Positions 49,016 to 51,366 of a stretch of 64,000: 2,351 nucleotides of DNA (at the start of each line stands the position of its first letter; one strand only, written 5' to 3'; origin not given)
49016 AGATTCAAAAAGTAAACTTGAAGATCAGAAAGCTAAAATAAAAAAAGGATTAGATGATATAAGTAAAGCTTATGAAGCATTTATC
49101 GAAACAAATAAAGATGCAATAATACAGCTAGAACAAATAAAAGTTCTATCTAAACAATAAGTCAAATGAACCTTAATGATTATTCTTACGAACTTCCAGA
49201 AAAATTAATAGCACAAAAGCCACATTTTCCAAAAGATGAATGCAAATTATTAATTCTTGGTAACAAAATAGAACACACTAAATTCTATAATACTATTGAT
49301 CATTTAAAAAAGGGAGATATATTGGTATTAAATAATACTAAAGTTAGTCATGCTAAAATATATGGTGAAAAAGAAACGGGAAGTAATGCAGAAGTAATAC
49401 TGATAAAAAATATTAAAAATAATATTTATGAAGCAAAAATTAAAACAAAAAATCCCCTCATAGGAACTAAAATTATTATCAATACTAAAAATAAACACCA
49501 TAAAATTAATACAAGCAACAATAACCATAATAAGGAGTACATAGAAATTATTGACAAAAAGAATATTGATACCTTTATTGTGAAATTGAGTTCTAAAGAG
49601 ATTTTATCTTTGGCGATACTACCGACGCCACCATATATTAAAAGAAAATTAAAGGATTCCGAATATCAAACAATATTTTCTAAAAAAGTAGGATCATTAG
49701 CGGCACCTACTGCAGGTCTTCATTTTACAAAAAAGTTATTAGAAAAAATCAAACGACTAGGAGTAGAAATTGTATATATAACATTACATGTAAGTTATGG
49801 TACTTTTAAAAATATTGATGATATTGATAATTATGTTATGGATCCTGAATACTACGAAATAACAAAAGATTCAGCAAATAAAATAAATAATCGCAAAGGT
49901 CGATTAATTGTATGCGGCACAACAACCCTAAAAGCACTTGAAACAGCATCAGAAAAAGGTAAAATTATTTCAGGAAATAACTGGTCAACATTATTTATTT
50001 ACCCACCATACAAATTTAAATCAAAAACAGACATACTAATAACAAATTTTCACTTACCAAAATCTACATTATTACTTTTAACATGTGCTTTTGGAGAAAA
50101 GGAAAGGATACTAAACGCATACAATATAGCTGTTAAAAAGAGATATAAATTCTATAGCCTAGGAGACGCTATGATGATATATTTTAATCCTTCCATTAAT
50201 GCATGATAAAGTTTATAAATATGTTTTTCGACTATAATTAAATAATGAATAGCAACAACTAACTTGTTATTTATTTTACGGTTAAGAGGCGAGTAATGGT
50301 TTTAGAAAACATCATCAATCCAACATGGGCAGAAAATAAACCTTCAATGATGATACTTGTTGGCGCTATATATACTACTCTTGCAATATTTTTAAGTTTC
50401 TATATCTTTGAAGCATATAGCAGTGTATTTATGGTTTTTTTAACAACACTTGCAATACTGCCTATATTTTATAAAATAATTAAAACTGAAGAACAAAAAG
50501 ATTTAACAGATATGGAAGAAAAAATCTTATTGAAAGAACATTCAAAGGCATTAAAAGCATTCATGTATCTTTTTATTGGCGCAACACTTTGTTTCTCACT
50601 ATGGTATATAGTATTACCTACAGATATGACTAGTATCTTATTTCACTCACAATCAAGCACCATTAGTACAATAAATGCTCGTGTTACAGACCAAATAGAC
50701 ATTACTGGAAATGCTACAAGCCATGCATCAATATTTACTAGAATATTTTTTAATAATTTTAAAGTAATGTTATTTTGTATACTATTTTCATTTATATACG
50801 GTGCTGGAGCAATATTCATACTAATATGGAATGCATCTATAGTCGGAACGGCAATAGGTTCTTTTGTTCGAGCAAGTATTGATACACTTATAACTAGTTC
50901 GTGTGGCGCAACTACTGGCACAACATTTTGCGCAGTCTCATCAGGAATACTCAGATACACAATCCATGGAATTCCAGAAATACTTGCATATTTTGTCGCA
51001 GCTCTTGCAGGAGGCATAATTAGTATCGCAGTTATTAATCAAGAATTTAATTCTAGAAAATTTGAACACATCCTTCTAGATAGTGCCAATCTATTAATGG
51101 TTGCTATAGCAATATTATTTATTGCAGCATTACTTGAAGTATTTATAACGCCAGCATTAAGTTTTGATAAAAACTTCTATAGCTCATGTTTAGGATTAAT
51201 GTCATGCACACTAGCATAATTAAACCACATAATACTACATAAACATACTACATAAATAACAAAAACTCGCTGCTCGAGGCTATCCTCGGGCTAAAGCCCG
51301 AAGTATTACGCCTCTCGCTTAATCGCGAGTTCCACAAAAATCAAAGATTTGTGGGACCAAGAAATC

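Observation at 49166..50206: Bacterial-type QueA (queuosine pathway) in an otherwise archaeal replication/transcription context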

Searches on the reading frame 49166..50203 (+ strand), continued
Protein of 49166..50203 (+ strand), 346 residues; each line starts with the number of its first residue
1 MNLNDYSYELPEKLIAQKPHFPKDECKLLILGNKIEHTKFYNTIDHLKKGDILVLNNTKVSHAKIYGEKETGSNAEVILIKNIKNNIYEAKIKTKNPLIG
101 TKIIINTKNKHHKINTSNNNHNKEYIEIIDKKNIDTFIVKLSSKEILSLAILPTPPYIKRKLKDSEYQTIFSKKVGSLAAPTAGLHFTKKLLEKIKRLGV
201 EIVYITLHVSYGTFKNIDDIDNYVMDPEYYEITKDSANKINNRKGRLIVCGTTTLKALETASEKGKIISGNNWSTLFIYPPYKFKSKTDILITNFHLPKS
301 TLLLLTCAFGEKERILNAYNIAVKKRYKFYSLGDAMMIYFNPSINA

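Call 41: search_protein_families(library=ncbifam, proteins=[L087:8916-10010:+, L088:8913-10007:+, L087:8396-8935:+, L088:11185-11691:-, L089:10982-11494:-, L089:9007-9687:+, L088:17013-17678:-, L089:9700-9969:+], max_evalue=0.001)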
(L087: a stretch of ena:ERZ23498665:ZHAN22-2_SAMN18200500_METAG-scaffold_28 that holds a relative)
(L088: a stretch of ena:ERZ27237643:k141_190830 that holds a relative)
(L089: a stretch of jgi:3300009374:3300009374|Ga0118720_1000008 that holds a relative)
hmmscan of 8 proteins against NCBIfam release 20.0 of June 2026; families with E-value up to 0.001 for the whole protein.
L087:8916-10010:+ (365 aa): 5 families
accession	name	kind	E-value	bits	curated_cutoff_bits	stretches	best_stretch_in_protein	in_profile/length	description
TIGR00430.1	Q_tRNA_tgt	equivalog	2.5e-148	494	306.75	1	3-363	1-359/368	tRNA guanosine(34) transglycosylase Tgt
TIGR00449.1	tgt_general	superfamily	2.9e-144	480.5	47.6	1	3-363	1-358/367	tRNA-guanine transglycosylase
TIGR00432.2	arcsn_tRNA_tgt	equivalog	9.7e-48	162.7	350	2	121-359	100-326/441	tRNA guanosine(15) transglycosylase TgtA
NF041059.1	DpdA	equivalog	2.3e-06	26.7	200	1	138-264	130-259/406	tRNA-guanine transglycosylase DpdA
NF040592.1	tRNA_mod_ArcS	equivalog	1.9e-05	23.5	440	1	217-358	111-227/575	archaeosine synthase subunit alpha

L088:8913-10007:+ (365 aa): 6 families
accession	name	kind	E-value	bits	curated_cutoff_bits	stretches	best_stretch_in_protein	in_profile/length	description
TIGR00430.1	Q_tRNA_tgt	equivalog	7.1e-131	436.5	306.75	1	2-364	1-363/368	tRNA guanosine(34) transglycosylase Tgt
TIGR00449.1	tgt_general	superfamily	3.9e-129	430.7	47.6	1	2-364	1-362/367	tRNA-guanine transglycosylase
TIGR00432.2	arcsn_tRNA_tgt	equivalog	4.6e-47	160.4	350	2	123-352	101-322/441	tRNA guanosine(15) transglycosylase TgtA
NF040592.1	tRNA_mod_ArcS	equivalog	4.8e-11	42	440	1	220-351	111-223/575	archaeosine synthase subunit alpha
NF053620.1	ArchsnAlpArcSThp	equivalog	5.3e-05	21.8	600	1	148-294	7-153/515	archaeosine synthase subunit alpha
NF041059.1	DpdA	equivalog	0.00027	19.9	200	0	168-271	157-263/406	tRNA-guanine transglycosylase DpdA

L087:8396-8935:+ (180 aa): 0 families

L088:11185-11691:- (169 aa): 0 families

L089:10982-11494:- (171 aa): 0 families

L089:9007-9687:+ (227 aa): 2 families
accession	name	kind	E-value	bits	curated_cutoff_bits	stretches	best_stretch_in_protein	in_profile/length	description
TIGR00697.1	TIGR00697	equivalog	9e-38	130.1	50.95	1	18-207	9-200/201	queuosine precursor transporter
NF008406.0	PRK11212.1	equivalog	1.1e-15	57.9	252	1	4-212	6-212/221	7-cyano-7-deazaguanine/7-aminomethyl-7-deazaguanine transporter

L088:17013-17678:- (222 aa): 2 families
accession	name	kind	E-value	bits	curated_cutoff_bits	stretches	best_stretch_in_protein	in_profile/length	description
TIGR00697.1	TIGR00697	equivalog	9.1e-67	224.8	50.95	1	26-221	2-198/201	queuosine precursor transporter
NF008406.0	PRK11212.1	equivalog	1.8e-15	57.1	252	1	33-210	19-193/221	7-cyano-7-deazaguanine/7-aminomethyl-7-deazaguanine transporter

L089:9700-9969:+ (90 aa): 0 families
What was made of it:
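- Closest known: Archaeosine pathway. Different: The Tgts that accompany QueA in DPANN loci score as G34-type and fall below the cut-off on the TgtA model, at 163 and 160 bits against 350 (call 41).
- The Vut_1 proteins pass TIGR00697, the 'queuosine precursor transporter' equivalog (call 41).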

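Call 42: find_homologous_proteins(query=L087:8916-10010:+, max_evalue=1e-20)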
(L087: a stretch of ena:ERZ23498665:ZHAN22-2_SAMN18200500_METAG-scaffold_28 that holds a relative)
Query L087:8916-10010:+ (365 aa): 8000 proteins with E <= 1e-20 among 8000 candidates; the best 120 are listed.
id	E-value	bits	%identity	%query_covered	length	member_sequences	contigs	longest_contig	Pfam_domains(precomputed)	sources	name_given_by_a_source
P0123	2.8e-248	841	100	100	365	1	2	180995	PF01702.26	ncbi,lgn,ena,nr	ncbi:MAG: tRNA guanosine(34) transglycosylase Tgt [Nanoarchaeota archaeon]|nr:tRNA guanosine(34) tra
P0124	4.1e-224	762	89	100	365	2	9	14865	PF01702.26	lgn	-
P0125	1.8e-208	710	83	100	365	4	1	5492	PF01702.26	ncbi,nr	ncbi:tRNA guanosine(34) transglycosylase Tgt [Candidatus Woesearchaeota archaeon]|nr:tRNA guanosine(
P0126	9.4e-199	678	78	96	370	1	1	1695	PF01702.26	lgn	-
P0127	6.7e-192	656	76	100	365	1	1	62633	PF01702.26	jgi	-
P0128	3.1e-182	624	73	100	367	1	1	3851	PF01702.26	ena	-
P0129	2.3e-167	575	66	99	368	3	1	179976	PF01702.26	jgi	-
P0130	1.0e-162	560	66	99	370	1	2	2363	PF01702.26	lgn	-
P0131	3.0e-157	542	64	100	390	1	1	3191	PF01702.26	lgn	-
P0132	3.8e-157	541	65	98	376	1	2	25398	PF01702.26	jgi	jgi:queuine tRNA-ribosyltransferase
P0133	1.2e-156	540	63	99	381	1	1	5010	PF01702.26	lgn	-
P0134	4.8e-154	531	63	100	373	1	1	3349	PF01702.26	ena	-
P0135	2.8e-153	528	63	96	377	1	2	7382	PF01702.26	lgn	-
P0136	4.5e-153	528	62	99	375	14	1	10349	PF01702.26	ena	-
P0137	2.1e-152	526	63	100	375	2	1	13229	PF01702.26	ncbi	-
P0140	2.1e-151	522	61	100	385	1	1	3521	PF01702.26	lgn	-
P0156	4.4e-147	508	59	100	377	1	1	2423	PF01702.26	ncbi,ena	ncbi:MAG: tRNA guanosine(34) transglycosylase Tgt [Nanoarchaeota archaeon]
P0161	1.2e-146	507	60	100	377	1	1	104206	PF01702.26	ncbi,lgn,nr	ncbi:tRNA guanosine(34) transglycosylase Tgt [Candidatus Woesearchaeota archaeon]|nr:tRNA guanosine(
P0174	8.7e-145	501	58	98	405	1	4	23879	PF01702.26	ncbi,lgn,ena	ncbi:MAG: tRNA guanosine(34) transglycosylase Tgt [Nanoarchaeota archaeon]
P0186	2.9e-143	496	59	99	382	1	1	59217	PF01702.26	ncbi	ncbi:MAG: tRNA guanosine(34) transglycosylase Tgt [Candidatus Woesearchaeota archaeon]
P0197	8.5e-142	491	59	98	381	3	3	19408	PF01702.26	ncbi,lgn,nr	ncbi:tRNA guanosine(34) transglycosylase Tgt [Candidatus Woesearchaeota archaeon]|nr:tRNA guanosine(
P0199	1.4e-141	490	58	100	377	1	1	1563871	PF01702.26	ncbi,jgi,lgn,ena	ncbi:MAG: tRNA guanosine(34) transglycosylase Tgt [Candidatus Woesearchaeota archaeon]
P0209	7.0e-140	484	58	99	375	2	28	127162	PF01702.26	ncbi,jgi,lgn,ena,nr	ncbi:tRNA guanosine(34) transglycosylase Tgt [Candidatus Woesearchaeota archaeon]|jgi:queuine tRNA-r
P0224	3.5e-137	476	58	98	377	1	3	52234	PF01702.26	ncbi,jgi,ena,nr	ncbi:TPA: tRNA guanosine(34) transglycosylase Tgt [Candidatus Woesearchaeota archaeon]|nr:tRNA guano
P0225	4.9e-137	475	56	99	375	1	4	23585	PF01702.26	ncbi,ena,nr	ncbi:tRNA guanosine(34) transglycosylase Tgt [archaeon]|nr:tRNA guanosine(34) transglycosylase Tgt [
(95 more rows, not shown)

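Call 48: find_encoding_contigs(protein=P0140, flank=10000, max_places=3)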
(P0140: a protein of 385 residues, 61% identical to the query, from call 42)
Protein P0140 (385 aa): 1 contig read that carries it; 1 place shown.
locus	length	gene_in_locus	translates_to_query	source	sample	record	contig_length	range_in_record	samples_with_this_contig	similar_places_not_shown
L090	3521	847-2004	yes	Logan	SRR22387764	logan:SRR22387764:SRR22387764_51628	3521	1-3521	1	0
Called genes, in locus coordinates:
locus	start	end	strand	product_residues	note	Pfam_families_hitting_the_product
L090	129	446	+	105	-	-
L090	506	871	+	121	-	-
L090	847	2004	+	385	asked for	PF01702:TGT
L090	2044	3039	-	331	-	PF13404:HTH_AsnC-type, PF13412:HTH_24, PF13404:HTH_AsnC-type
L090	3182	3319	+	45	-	-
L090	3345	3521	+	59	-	?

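Call 54: find_related_loci(query=A2, collection=metagenome_contigs, flank=10000)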
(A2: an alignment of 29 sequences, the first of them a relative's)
Query A2 (346 aa) in metagenome_contigs; peptide patterns used: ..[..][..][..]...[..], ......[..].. (x = any residue, [..] = any of these).
600 stretches matched a pattern (row limit reached: there are more); 573 encode a relative of the query (tblastn E <= 1e-3); the best 80 are kept; 80 distinct loci.
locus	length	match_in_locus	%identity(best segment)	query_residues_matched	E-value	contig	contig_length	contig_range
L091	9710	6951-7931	64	1-338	2e-138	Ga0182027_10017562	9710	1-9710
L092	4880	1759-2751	51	1-339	3e-107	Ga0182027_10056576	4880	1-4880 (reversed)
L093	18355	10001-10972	52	1-338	5e-98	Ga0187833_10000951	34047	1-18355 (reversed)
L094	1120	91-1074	43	2-339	1e-103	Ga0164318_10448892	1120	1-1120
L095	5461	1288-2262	47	1-338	2e-94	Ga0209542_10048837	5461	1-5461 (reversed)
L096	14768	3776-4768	47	1-339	1e-94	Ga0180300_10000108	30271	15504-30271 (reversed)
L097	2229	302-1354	48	1-338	7e-98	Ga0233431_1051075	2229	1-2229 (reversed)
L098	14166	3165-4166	50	1-339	5e-94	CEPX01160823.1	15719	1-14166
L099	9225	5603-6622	48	1-342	1e-93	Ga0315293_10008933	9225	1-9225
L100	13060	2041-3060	48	1-342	1e-93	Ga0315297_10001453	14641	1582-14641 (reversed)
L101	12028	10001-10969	49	1-338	9e-93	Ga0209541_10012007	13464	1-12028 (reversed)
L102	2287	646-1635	45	1-338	3e-90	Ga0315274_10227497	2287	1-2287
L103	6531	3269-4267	42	1-341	5e-86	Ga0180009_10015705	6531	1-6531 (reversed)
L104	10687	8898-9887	42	1-338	2e-85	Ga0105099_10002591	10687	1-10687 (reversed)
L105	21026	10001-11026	42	1-338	1e-83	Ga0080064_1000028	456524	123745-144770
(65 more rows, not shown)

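Call 61: find_encoding_contigs(protein=P0036, flank=10000, max_places=2)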
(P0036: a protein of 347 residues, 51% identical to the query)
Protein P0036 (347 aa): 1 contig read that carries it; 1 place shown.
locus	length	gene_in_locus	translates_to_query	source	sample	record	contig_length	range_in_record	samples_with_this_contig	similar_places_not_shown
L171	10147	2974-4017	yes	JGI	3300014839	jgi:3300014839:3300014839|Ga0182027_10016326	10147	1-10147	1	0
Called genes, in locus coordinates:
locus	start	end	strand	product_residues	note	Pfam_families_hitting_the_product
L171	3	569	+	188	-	?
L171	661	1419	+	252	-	-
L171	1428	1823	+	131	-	-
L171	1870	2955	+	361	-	PF01321:Creatinase_N, PF00557:Peptidase_M24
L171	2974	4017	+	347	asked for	PF02547:Queuosine_synth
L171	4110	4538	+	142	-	PF00383:dCMP_cyt_deam_1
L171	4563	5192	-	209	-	PF02677:QueH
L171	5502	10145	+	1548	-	?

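Call 74: list_cluster_members(proteins=[P0125, P0156, P0161, P0174, P0186, P0197, P0199, P0209, P0224, P0225])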
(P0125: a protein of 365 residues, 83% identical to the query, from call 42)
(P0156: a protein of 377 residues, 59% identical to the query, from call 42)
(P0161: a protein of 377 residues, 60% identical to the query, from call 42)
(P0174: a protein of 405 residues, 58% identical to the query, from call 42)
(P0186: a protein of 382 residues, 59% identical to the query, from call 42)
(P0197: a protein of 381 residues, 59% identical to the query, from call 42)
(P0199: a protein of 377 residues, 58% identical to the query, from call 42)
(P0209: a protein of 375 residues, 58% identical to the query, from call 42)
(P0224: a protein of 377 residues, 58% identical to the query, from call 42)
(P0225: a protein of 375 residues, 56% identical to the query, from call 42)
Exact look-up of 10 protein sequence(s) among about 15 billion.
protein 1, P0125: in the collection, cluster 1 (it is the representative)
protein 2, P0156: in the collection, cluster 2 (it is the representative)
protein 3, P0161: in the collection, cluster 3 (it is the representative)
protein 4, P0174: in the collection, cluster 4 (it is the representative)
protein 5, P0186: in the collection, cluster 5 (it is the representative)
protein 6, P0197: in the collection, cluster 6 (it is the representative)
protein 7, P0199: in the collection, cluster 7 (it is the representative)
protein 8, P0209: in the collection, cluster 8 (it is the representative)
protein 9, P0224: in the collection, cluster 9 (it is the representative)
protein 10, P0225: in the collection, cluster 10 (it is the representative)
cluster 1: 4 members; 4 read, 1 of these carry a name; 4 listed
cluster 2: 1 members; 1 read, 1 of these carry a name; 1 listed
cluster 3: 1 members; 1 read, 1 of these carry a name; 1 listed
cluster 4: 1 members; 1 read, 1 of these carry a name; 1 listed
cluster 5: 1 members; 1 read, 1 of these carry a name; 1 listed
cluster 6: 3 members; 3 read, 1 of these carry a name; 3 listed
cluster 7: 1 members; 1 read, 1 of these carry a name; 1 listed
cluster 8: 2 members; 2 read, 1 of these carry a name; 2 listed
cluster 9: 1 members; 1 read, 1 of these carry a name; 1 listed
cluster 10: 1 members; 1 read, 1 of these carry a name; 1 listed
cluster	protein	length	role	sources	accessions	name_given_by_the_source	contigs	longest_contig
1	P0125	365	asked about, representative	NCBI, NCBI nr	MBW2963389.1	tRNA guanosine(34) transglycosylase Tgt [Candidatus Woesearchaeota archaeon]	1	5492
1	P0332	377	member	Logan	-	-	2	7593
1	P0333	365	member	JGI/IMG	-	-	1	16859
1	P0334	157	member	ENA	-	-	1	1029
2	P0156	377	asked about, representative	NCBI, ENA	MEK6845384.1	MAG: tRNA guanosine(34) transglycosylase Tgt [Nanoarchaeota archaeon]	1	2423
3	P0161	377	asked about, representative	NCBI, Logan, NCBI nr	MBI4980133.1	tRNA guanosine(34) transglycosylase Tgt [Candidatus Woesearchaeota archaeon]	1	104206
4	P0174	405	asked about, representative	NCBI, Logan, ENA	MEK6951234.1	MAG: tRNA guanosine(34) transglycosylase Tgt [Nanoarchaeota archaeon]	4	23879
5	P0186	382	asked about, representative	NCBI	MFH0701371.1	MAG: tRNA guanosine(34) transglycosylase Tgt [Candidatus Woesearchaeota archaeon]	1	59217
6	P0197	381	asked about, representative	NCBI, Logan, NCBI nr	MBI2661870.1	tRNA guanosine(34) transglycosylase Tgt [Candidatus Woesearchaeota archaeon]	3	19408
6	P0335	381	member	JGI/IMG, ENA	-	-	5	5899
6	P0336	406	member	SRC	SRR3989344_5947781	-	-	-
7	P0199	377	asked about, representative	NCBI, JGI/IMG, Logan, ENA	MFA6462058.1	MAG: tRNA guanosine(34) transglycosylase Tgt [Candidatus Woesearchaeota archaeon]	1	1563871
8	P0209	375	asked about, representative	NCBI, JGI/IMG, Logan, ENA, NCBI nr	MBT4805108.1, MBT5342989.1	tRNA guanosine(34) transglycosylase Tgt [Candidatus Woesearchaeota archaeon] | queuine tRNA-ribosyltransferase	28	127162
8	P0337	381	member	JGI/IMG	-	-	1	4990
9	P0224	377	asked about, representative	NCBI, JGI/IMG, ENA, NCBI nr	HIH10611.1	TPA: tRNA guanosine(34) transglycosylase Tgt [Candidatus Woesearchaeota archaeon] | tRNA guanosine(34) transglycosylase Tgt [Candidatus Woesearchaeota archaeon]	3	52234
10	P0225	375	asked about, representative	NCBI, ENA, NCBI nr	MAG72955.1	tRNA guanosine(34) transglycosylase Tgt [archaeon]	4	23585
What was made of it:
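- Bacterial-type Tgt is common in Woesearchaeota and Nanoarchaeota MAGs (calls 42, 74).
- Tried and rejected: Comparing the NCBI accession series of named archaeal Tgts with those of clade QueAs gave no match (call 74).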

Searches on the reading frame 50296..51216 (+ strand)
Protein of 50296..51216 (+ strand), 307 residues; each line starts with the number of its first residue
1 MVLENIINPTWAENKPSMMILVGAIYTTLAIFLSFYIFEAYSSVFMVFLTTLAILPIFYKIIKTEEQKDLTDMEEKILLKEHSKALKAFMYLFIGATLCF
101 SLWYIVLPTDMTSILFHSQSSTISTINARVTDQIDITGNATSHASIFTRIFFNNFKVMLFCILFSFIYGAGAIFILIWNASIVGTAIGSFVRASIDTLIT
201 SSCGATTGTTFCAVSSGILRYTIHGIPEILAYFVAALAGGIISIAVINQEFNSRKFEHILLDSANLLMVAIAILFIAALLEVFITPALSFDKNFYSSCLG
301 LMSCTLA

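Call 3: search_protein_families(library=pfam, proteins=[window:50296-51216:+], max_evalue=0.01)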
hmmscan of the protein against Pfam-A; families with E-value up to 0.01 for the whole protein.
window:50296-51216:+ (307 aa): 1 family
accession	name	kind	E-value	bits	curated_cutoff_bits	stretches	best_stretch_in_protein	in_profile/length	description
PF01944.22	SpoIIM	-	1.9e-16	60.8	26.9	1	97-286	8-163/163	Stage II sporulation protein M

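Call 4: search_protein_families(library=ncbifam, proteins=[window:50296-51216:+], max_evalue=0.01)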
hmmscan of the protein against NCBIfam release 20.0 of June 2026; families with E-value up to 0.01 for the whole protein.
window:50296-51216:+ (307 aa): 0 families
